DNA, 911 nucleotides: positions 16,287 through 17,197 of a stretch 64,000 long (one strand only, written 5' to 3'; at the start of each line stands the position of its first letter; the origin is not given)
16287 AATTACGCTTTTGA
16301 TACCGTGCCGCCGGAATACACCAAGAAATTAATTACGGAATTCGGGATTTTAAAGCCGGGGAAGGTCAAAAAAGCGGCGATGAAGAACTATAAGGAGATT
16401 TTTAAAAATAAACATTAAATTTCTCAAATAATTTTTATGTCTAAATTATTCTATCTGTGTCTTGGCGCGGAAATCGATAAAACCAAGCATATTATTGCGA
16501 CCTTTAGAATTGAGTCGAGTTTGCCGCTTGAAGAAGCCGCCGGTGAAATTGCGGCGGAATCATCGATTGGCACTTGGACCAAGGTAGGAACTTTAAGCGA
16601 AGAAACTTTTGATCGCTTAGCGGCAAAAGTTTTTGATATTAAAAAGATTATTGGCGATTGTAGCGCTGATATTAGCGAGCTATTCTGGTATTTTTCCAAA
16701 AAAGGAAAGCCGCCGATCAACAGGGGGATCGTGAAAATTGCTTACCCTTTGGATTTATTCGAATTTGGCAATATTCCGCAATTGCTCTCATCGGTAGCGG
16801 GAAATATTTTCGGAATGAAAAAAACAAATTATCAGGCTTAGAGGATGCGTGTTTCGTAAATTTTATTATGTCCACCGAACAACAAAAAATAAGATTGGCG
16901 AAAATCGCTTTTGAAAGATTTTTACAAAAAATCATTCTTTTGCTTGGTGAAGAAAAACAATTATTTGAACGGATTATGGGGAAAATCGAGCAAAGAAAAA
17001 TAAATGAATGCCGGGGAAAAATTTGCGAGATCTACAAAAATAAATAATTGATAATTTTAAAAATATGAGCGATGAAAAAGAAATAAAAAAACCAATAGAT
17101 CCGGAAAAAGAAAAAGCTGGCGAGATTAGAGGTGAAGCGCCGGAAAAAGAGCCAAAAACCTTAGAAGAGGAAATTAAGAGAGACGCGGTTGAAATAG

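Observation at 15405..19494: CPR/archaeal AMP-salvage (RuBisCO) locus in which RuBisCO is reduced to a 134-aa N-terminal stub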

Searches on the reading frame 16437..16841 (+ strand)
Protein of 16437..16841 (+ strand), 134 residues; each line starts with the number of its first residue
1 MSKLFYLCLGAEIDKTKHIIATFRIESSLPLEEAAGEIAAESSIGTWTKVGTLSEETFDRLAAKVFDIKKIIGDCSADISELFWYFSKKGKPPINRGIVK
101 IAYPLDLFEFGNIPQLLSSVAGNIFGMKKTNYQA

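Call 3: search_protein_families(library=pfam, proteins=[window:16437-16841:+], max_evalue=0.1)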
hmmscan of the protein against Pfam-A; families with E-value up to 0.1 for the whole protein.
window:16437-16841:+ (134 aa): 1 family
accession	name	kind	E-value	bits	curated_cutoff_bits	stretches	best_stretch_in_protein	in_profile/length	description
PF02788.21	RuBisCO_large_N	-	2.2e-29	102.5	20.7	1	15-131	10-107/120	Ribulose bisphosphate carboxylase large chain, N-terminal domain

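Call 4: search_protein_families(library=ncbifam, proteins=[window:16437-16841:+], max_evalue=0.1)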
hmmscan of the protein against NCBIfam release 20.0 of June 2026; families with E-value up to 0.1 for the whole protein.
window:16437-16841:+ (134 aa): 6 families
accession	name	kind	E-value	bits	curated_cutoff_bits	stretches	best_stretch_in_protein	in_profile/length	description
TIGR03326.1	rubisco_III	equivalog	1.5e-25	90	497.45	1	16-130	11-107/426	type III ribulose-bisphosphate carboxylase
NF003252.0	PRK04208.1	subfamily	2.6e-25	88.9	438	1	15-130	25-123/468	ribulose-bisphosphate carboxylase large subunit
NF010002.0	PRK13475.1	equivalog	2.5e-08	33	489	1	13-132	18-120/459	ribulose-bisphosphate carboxylase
NF042437.1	OxoIsoapPDcar_OiaX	equivalog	2.5e-07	29.9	700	1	19-128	1-104/412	3-oxo-isoapionate-4-phosphate decarboxylase OiaX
NF007095.0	PRK09549.1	equivalog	2.5e-07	29.5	409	1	17-124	2-94/407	2,3-diketo-5-methylthiopentyl-1-phosphate enolase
TIGR03332.1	salvage_mtnW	equivalog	6.3e-07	28.4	513.6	1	19-123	3-98/407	2,3-diketo-5-methylthiopentyl-1-phosphate enolase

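Call 5: find_homologous_proteins(query=window:16437-16838:+, max_evalue=0.001)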
Query window:16437-16838:+ (134 aa): 38 proteins with E <= 0.001 among 52 candidates.
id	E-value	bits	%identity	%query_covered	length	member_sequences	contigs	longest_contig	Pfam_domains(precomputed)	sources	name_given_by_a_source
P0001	2.7e-82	291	100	100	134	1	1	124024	PF02788.22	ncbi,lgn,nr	ncbi:MAG: hypothetical protein Q8N37_00385 [bacterium]|nr:hypothetical protein [bacterium]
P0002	6.0e-22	96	44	93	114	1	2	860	PF02788.22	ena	-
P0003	6.1e-22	96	48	92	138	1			PF02788.22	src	-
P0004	3.4e-20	90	43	93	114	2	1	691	PF02788.22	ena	-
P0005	3.5e-20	90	49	86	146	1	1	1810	PF02788.22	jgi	jgi:ribulose-bisphosphate carboxylase large chain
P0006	8.5e-20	89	44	93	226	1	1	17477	PF02788.22,PF00016.27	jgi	-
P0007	2.6e-19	88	45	96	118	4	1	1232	PF02788.22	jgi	-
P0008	1.3e-18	85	43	94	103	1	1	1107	PF02788.22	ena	-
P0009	2.2e-18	85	45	96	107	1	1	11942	PF02788.22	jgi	-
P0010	5.5e-17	80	49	92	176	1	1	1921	PF02788.22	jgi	jgi:ribulose-bisphosphate carboxylase large chain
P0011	1.0e-16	79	44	83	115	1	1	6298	PF02788.22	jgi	jgi:ribulose-bisphosphate carboxylase large chain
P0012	1.1e-16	79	41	93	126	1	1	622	PF02788.22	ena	-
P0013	1.3e-16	79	46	82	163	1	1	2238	PF02788.22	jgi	jgi:ribulose-bisphosphate carboxylase large chain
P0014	7.5e-16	76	44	84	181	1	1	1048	PF02788.22,PF00016.27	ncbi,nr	ncbi:MAG: RuBisCO large subunit C-terminal-like domain-containing protein [Candidatus Korarchaeota a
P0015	9.8e-16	76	44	82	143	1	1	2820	PF02788.22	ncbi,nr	ncbi:MAG: ribulose-bisphosphate carboxylase large subunit, partial [Candidatus Aenigmarchaeota archa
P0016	1.4e-15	75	43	85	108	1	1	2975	PF02788.22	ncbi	ncbi:MAG: ribulose-bisphosphate carboxylase large subunit, partial [Candidatus Bathyarchaeia archaeo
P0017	1.5e-15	75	41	85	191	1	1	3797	PF02788.22,PF00016.27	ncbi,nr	ncbi:ribulose-bisphosphate carboxylase large subunit, partial [Candidatus Woesearchaeota archaeon]|n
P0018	1.6e-15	75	38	96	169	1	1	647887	PF02788.22,PF00016.27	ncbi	ncbi:MAG: ribulose-bisphosphate carboxylase large subunit, partial [archaeon]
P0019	5.1e-15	74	46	89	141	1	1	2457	PF02788.22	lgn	-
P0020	1.3e-14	72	45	81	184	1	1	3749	PF02788.22,PF00016.27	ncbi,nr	ncbi:ribulose-bisphosphate carboxylase large subunit, partial [Candidatus Bathyarchaeota archaeon]|n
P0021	1.5e-14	72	44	85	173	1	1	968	PF02788.22,PF00016.27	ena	-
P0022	1.6e-14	72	45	85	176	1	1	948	PF02788.22,PF00016.27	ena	-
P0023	7.6e-14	70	45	85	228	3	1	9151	PF02788.22,PF00016.27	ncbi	ncbi:MAG: RuBisCO large subunit C-terminal-like domain-containing protein [Candidatus Hadarchaeales 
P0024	8.2e-14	70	42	85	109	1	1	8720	PF02788.22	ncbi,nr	ncbi:MAG: ribulose-bisphosphate carboxylase large subunit, partial [Candidatus Bathyarchaeota archae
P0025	1.0e-13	69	45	63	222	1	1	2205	PF02788.22,PF00016.27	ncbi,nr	ncbi:MAG: RuBisCO large subunit C-terminal-like domain-containing protein, partial [DPANN group arch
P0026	1.3e-13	69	47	75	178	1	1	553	PF02788.22,PF00016.27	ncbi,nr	ncbi:MAG: RuBisCO large subunit C-terminal-like domain-containing protein, partial [Candidatus Micra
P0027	1.5e-13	69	43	96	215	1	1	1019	PF02788.22,PF00016.27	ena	-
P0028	2.1e-13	68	42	79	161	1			PF02788.22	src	-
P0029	7.4e-13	67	45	82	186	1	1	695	PF02788.22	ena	-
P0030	1.0e-12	66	39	94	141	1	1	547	PF02788.22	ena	-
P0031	1.3e-12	66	42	85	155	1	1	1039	PF02788.22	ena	-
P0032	4.4e-12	64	44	73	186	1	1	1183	PF02788.22,PF00016.27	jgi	-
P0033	5.2e-12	64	42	83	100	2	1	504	PF02788.22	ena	-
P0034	1.0e-10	60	44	73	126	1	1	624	PF02788.22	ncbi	-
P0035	1.9e-10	59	41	82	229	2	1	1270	PF02788.22,PF00016.27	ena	-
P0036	2.6e-10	58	41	82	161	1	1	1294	PF02788.22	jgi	jgi:ribulose-bisphosphate carboxylase large chain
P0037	1.0e-7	50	39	75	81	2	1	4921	PF02788.22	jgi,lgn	jgi:ribulose-bisphosphate carboxylase large chain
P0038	2.9e-7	49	40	66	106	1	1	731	PF02788.22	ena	-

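Call 20: find_encoding_contigs(protein=P0001, flank=10000, max_places=10)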
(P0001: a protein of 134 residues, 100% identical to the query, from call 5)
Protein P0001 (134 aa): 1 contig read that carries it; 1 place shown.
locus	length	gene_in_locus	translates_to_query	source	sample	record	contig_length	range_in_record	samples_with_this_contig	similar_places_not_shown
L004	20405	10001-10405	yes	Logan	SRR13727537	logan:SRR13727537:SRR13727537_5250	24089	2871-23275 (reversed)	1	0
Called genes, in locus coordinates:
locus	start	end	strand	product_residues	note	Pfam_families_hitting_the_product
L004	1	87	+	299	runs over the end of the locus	PF01435:Peptidase_M48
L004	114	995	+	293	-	PF06691:DUF1189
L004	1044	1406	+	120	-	PF09685:MamF_MmsF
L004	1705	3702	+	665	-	PF09972:DUF2207, PF20990:DUF2207_C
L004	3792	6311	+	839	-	PF01326:PPDK_N, PF00391:PEP-utilizers, PF02896:PEP-utilizers_C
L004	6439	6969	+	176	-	PF13453:Zn_ribbon_TFIIB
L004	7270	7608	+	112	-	PF00076:RRM_1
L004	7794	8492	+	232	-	PF08713:DNA_alkylation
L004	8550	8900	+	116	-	-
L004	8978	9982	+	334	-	PF01008:IF-2B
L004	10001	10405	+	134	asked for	PF02788:RuBisCO_large_N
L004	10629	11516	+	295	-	-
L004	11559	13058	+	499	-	PF02885:Glycos_trans_3N (weak), PF00591:Glycos_transf_3 (weak), PF07831:PYNP_C (weak)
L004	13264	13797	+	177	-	PF01209:Ubie_methyltran (faint)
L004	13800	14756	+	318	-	PF01207:Dus, PF00977:His_biosynth (weak), PF03060:NMO (weak)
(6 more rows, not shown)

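Call 31: list_cluster_members(proteins=[P0001, P0140, P0102, P0046, P0048, P0063, P0064, P0070, P0074, P0129])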
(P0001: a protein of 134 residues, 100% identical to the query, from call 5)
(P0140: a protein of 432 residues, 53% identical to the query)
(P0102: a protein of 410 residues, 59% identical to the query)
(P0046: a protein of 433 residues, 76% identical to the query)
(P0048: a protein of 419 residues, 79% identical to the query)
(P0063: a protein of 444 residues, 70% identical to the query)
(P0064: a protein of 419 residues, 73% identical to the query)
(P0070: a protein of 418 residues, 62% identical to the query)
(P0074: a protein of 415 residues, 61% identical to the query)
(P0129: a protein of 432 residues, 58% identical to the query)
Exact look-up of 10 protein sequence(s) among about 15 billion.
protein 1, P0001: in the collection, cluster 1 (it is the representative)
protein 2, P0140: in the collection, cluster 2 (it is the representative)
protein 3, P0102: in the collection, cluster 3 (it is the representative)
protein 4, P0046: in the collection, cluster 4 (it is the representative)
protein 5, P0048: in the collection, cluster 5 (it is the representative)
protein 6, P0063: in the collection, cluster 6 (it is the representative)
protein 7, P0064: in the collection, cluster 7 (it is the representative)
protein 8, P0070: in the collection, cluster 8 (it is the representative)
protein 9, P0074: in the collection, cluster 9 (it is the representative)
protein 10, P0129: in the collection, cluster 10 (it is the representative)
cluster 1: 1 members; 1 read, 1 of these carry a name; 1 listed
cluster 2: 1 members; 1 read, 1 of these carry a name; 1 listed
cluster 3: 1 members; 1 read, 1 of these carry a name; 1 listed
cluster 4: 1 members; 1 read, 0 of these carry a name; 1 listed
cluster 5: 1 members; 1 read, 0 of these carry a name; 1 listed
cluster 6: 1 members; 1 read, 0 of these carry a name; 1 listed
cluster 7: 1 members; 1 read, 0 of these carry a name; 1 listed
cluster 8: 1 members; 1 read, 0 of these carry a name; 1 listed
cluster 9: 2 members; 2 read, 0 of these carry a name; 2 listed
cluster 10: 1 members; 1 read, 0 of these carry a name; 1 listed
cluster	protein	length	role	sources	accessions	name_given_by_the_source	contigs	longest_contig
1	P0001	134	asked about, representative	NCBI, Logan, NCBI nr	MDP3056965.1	MAG: hypothetical protein Q8N37_00385 [bacterium] | hypothetical protein [bacterium]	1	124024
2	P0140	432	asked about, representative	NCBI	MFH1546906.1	MAG: type III ribulose-bisphosphate carboxylase [bacterium]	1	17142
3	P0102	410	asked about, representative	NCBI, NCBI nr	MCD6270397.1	type III ribulose-bisphosphate carboxylase [bacterium]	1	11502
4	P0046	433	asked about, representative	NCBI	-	-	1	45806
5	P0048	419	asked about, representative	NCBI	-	-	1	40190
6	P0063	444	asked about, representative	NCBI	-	-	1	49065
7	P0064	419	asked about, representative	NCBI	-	-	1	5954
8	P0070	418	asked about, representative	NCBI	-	-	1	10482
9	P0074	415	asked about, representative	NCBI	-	-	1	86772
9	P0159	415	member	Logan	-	-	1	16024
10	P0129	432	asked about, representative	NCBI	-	-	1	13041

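Call 43: find_encoding_contigs(protein=P0009, flank=5000, max_places=2)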
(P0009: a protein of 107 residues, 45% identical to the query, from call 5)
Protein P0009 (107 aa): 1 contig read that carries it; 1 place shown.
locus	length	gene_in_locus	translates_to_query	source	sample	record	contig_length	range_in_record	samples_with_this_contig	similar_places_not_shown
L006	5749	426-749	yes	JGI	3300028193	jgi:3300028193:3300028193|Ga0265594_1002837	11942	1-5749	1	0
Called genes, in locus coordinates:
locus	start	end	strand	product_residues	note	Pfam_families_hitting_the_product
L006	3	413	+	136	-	?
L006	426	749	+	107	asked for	PF02788:RuBisCO_large_N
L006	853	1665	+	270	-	PF00016:RuBisCO_large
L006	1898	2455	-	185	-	PF04011:LemA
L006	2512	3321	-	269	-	PF02900:LigB, PF01875:Memo (weak)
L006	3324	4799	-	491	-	-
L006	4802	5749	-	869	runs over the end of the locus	PF02861:Clp_N, PF23569:NBD_SMAX1, PF00004:AAA, PF17871:AAA_lid_9, PF07724:AAA_2, PF00004:AAA, PF07728:AAA_5, PF10431:ClpB_D2-small, +7 more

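Call 44: find_encoding_contigs(protein=P0018, flank=5000, max_places=2)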
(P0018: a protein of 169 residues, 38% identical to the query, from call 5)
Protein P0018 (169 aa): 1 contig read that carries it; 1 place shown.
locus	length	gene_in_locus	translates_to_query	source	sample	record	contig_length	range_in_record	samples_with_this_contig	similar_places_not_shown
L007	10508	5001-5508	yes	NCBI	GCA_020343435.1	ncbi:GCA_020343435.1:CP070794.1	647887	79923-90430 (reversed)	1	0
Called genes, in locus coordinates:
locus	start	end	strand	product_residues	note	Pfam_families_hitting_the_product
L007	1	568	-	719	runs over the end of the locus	-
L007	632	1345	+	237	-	-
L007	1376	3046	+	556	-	PF08915:tRNA-Thr_ED, PF00587:tRNA-synt_2b, PF03129:HGTP_anticodon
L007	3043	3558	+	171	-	-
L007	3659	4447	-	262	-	PF00318:Ribosomal_S2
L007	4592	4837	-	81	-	-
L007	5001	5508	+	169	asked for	PF02788:RuBisCO_large_N, PF00016:RuBisCO_large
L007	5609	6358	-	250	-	-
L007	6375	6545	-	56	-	-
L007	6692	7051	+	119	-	-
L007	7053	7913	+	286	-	-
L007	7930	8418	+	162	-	PF00589:Phage_integrase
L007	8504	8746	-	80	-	-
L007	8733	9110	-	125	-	-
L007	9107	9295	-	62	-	-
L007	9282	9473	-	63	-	-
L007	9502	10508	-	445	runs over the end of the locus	-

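Call 45: find_encoding_contigs(protein=P0006, flank=5000, max_places=2)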
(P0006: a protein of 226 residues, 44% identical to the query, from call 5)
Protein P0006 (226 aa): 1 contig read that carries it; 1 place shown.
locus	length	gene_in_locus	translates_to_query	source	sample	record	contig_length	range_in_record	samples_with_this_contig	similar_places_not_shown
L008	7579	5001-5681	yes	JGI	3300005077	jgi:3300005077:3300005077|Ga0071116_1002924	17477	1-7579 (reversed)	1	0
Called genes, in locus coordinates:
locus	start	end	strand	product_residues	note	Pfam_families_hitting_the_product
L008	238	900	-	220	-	PF00535:Glycos_transf_2, PF13641:Glyco_tranf_2_3 (weak)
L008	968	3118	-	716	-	PF05223:MecA_N, PF03717:PBP_dimer (weak)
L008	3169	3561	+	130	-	PF01641:SelR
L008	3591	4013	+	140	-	-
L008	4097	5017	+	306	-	PF01008:IF-2B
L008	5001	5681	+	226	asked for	PF02788:RuBisCO_large_N, PF00016:RuBisCO_large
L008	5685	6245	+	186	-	PF00016:RuBisCO_large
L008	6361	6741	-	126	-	-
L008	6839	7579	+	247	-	?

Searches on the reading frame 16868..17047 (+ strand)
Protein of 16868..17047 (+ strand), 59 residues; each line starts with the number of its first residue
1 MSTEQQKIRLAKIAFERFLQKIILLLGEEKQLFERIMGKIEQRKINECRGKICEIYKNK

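Call 3: search_protein_families(library=pfam, proteins=[window:16868-17047:+], max_evalue=0.1)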
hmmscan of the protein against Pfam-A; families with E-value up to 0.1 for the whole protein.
window:16868-17047:+ (59 aa): 0 families

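Call 4: search_protein_families(library=ncbifam, proteins=[window:16868-17047:+], max_evalue=0.1)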
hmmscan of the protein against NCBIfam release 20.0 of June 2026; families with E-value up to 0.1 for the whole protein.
window:16868-17047:+ (59 aa): 0 families

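Call 55: search_protein_families(library=pfam, alignment_id=A2, max_evalue=1)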
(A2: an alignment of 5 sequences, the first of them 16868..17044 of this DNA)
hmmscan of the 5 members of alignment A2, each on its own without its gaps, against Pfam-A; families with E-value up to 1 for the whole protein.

A. member 1, window:16868-17044:+ (59 aa): 0 families

B. families by the number of members that match (of 5 scanned): 4 families
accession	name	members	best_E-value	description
PF23921.1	DUF7260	1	0.019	Domain of unknown function (DUF7260)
PF10368.14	YkyA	1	0.045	Putative cell-wall binding lipoprotein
PF25734.1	RelB_like_antitoxin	1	0.072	Putative antitoxin family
PF12884.12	TORC_N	1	0.081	Transducer of regulated CREB activity, N terminus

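Call 58: search_protein_representatives(protein=window:16868-17044:+)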
Query: 59 residues. Proteins with E-value up to 0.001 (for the whole library): 11; up to 1e-10: 3; up to 1e-30: 0. The best 11 are listed.
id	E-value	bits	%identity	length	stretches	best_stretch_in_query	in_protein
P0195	2.8e-16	74.6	68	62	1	3-58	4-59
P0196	8.6e-13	63.7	64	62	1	3-58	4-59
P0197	8.1e-12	60.7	64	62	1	3-58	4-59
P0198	4.9e-06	42.7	45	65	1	2-56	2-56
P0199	6.0e-06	42.4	28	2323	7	4-43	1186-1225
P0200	4.0e-05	39.9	46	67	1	4-59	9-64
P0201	1.4e-04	38.2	45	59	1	1-56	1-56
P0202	1.9e-04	37.7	41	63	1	2-59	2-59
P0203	4.6e-04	36.5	41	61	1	3-58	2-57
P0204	7.7e-04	35.8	44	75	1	3-59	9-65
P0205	9.7e-04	35.5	43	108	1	4-59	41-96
